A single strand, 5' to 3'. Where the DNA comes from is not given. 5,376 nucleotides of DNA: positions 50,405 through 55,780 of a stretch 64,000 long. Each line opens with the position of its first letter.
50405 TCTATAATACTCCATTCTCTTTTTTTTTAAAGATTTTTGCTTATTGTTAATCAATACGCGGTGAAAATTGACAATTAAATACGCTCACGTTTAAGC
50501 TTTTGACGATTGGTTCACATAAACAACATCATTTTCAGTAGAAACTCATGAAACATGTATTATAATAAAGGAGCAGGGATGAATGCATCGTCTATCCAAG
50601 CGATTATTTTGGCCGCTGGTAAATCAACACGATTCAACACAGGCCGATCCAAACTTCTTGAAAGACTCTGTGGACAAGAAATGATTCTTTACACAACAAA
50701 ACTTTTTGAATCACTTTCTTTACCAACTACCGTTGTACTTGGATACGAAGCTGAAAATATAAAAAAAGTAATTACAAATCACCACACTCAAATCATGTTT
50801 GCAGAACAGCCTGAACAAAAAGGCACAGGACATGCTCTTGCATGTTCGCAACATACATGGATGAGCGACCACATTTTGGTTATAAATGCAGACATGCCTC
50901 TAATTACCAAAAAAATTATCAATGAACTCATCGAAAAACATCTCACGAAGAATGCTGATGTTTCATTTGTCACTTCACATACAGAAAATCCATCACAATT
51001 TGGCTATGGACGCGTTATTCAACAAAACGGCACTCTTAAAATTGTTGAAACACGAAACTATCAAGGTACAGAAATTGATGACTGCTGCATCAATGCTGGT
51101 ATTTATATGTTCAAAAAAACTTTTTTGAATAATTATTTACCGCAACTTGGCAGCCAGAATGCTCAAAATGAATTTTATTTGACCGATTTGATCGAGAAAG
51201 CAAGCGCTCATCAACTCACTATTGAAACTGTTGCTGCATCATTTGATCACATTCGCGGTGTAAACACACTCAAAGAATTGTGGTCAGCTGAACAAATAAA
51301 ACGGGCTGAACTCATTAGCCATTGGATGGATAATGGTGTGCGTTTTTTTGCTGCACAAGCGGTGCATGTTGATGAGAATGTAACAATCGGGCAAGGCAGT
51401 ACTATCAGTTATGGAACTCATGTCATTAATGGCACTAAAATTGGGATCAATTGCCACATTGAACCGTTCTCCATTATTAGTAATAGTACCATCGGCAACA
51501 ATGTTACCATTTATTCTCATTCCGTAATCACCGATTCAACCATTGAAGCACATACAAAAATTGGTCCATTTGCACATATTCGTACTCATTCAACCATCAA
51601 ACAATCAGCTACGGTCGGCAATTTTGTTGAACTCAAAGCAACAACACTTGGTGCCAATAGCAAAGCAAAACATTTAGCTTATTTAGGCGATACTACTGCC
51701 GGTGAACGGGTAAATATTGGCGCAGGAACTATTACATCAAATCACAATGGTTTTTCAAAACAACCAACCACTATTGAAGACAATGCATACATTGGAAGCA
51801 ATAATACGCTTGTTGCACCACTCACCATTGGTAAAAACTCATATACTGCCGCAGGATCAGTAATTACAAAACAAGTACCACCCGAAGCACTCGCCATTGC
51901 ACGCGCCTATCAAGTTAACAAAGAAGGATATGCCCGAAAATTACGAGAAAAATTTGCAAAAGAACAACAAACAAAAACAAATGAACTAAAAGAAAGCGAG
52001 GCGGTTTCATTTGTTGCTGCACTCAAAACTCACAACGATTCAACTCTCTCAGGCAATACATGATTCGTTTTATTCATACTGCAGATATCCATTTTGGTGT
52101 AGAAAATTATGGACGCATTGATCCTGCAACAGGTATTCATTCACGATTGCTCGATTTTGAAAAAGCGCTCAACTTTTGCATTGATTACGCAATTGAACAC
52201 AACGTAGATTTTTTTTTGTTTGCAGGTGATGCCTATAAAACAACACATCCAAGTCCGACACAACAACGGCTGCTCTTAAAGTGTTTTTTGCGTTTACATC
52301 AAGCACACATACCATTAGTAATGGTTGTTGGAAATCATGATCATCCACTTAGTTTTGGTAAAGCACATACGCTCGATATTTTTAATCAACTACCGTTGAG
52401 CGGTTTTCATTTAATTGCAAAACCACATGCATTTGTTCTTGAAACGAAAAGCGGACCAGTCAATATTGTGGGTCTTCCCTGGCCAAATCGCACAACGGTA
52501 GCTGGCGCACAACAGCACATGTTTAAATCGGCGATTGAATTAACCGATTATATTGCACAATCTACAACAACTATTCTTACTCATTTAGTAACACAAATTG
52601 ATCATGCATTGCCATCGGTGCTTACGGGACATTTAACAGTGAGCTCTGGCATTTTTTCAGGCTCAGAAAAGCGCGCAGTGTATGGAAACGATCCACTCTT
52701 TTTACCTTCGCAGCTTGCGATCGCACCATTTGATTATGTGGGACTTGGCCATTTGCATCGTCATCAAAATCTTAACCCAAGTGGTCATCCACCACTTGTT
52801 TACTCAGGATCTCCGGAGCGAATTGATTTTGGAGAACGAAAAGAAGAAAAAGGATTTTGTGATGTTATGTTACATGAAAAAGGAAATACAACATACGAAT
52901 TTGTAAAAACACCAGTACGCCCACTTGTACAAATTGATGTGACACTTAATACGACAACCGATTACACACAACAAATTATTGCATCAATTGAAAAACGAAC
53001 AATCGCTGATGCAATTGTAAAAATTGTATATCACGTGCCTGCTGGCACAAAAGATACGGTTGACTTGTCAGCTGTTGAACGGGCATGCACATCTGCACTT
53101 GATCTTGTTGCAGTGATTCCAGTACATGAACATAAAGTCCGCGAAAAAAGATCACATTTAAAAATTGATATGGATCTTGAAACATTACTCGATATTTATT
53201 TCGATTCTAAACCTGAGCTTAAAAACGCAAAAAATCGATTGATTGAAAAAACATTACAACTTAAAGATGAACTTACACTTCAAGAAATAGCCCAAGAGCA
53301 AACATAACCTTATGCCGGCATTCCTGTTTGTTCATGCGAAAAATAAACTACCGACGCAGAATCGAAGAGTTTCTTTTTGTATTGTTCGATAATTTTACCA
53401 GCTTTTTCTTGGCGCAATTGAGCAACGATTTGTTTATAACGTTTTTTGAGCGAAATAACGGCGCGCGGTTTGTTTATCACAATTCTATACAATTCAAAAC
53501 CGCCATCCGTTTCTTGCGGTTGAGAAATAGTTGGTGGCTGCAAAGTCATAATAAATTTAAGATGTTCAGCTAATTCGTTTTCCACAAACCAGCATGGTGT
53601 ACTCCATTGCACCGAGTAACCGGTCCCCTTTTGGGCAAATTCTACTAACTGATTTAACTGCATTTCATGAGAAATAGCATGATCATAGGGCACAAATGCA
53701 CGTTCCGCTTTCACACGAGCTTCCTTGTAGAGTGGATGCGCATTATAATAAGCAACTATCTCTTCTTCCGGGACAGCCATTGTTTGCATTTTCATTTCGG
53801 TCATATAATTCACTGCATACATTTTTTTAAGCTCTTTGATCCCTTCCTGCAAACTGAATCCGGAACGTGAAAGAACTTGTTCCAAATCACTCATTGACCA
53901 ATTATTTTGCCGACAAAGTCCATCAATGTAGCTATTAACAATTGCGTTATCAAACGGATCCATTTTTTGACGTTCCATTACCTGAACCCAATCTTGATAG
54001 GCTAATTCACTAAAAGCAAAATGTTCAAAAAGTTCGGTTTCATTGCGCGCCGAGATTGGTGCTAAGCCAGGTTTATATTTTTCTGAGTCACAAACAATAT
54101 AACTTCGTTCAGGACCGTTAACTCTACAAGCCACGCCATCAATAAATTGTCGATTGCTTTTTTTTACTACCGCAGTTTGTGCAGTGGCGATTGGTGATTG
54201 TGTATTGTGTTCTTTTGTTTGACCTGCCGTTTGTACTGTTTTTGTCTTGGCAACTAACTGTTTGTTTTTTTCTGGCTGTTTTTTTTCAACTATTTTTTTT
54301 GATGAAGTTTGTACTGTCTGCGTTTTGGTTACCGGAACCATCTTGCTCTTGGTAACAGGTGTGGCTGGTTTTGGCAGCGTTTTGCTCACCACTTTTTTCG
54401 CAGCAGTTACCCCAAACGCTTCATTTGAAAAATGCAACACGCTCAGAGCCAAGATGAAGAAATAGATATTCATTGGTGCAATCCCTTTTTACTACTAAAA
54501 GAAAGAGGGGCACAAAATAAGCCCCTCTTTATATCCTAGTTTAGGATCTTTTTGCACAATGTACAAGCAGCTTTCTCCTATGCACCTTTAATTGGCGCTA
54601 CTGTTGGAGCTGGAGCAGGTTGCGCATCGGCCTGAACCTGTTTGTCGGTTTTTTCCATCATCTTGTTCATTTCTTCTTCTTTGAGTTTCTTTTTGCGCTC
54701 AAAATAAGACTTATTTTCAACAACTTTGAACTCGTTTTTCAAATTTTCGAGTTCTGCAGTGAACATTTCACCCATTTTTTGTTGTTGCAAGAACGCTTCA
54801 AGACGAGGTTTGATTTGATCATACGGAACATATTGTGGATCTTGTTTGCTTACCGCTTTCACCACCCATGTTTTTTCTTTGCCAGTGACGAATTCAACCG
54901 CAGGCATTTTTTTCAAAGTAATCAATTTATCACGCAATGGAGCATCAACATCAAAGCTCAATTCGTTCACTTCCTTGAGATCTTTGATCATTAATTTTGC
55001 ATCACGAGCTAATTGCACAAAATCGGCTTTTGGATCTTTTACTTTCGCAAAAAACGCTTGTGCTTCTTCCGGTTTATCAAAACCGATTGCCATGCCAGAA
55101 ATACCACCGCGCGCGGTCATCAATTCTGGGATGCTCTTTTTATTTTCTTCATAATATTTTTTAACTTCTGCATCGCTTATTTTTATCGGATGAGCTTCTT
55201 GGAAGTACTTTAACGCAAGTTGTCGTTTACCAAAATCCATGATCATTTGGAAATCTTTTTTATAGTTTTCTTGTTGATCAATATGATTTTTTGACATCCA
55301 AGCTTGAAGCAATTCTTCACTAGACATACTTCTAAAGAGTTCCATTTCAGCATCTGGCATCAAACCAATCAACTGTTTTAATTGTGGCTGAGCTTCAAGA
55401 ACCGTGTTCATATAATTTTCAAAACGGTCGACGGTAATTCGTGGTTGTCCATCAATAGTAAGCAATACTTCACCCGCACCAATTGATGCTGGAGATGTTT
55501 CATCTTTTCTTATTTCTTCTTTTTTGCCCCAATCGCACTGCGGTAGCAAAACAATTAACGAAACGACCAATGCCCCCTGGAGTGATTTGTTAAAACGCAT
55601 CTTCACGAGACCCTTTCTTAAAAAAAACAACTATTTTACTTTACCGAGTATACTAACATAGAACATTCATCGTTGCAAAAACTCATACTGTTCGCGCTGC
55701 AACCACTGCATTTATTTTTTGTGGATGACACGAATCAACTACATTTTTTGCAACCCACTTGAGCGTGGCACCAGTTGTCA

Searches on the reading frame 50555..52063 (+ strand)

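Call 36: search_protein_families(library=pfam, proteins=[window:50555-52063:+], max_evalue=0.001)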
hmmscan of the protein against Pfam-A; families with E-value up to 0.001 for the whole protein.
window:50555-52063:+ (502 aa): 7 families
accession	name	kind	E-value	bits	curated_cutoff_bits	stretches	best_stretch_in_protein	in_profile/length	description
PF00132.30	Hexapep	-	8.4e-26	89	27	3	293-326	1-35/36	Bacterial transferase hexapeptide (six repeats)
PF12804.13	NTP_transf_3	-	8.7e-18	65.4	27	1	16-144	1-126/160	MobA-like NTP transferase domain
PF00483.29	NTP_transferase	-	6.1e-14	52.6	21.2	1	16-259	2-228/245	Nucleotidyl transferase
PF25084.1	LbH_EIF2B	-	2e-13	50.7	54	1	267-359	13-104/105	EIF2B subunit epsilon LbH domain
PF14602.12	Hexapep_2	-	1.6e-08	34.6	27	1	404-439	1-34/34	Hexapeptide repeat of succinyl-transferase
PF02348.25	CTP_transf_3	-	7.5e-08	32.9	22.6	1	16-141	2-127/217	Cytidylyltransferase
PF01128.25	IspD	-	3.6e-05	24.1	27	1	15-134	2-123/221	2-C-methyl-D-erythritol 4-phosphate cytidylyltransferase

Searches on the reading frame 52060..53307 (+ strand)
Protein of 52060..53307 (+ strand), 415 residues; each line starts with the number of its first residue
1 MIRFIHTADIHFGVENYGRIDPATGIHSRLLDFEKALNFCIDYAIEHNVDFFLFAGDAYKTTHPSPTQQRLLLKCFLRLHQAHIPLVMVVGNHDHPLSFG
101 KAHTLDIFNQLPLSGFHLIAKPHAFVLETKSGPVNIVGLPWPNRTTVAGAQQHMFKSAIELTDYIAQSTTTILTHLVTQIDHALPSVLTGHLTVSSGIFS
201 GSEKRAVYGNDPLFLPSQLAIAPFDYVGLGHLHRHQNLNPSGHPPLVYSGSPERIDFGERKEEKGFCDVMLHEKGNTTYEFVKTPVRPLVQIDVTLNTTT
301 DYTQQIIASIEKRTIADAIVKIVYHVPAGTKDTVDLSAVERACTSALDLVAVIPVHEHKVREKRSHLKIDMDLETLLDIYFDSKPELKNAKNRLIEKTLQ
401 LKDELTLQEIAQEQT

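Call 36: search_protein_families(library=pfam, proteins=[window:52060-53307:+], max_evalue=0.001)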
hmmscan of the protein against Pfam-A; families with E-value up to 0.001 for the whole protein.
window:52060-53307:+ (415 aa): 1 family
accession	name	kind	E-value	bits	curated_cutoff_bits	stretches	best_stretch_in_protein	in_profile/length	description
PF00149.33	Metallophos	-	7.7e-12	46.5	21.5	1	2-233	1-189/191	Calcineurin-like phosphoesterase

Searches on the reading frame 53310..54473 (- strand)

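Call 36: search_protein_families(library=pfam, proteins=[window:53310-54473:-], max_evalue=0.001)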
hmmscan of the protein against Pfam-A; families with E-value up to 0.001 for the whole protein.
window:53310-54473:- (387 aa): 1 family
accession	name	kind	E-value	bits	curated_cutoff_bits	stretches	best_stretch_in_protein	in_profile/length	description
PF13145.12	Rotamase_2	-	0.00016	22.9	27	1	234-333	1-107/121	PPIC-type PPIASE domain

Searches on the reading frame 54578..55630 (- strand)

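Call 36: search_protein_families(library=pfam, proteins=[window:54578-55630:-], max_evalue=0.001)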
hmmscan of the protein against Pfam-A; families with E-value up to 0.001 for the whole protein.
window:54578-55630:- (350 aa): 1 family
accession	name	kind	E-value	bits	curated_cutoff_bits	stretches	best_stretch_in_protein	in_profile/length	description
PF13145.12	Rotamase_2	-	5.7e-06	27.6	27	1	151-275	1-121/121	PPIC-type PPIASE domain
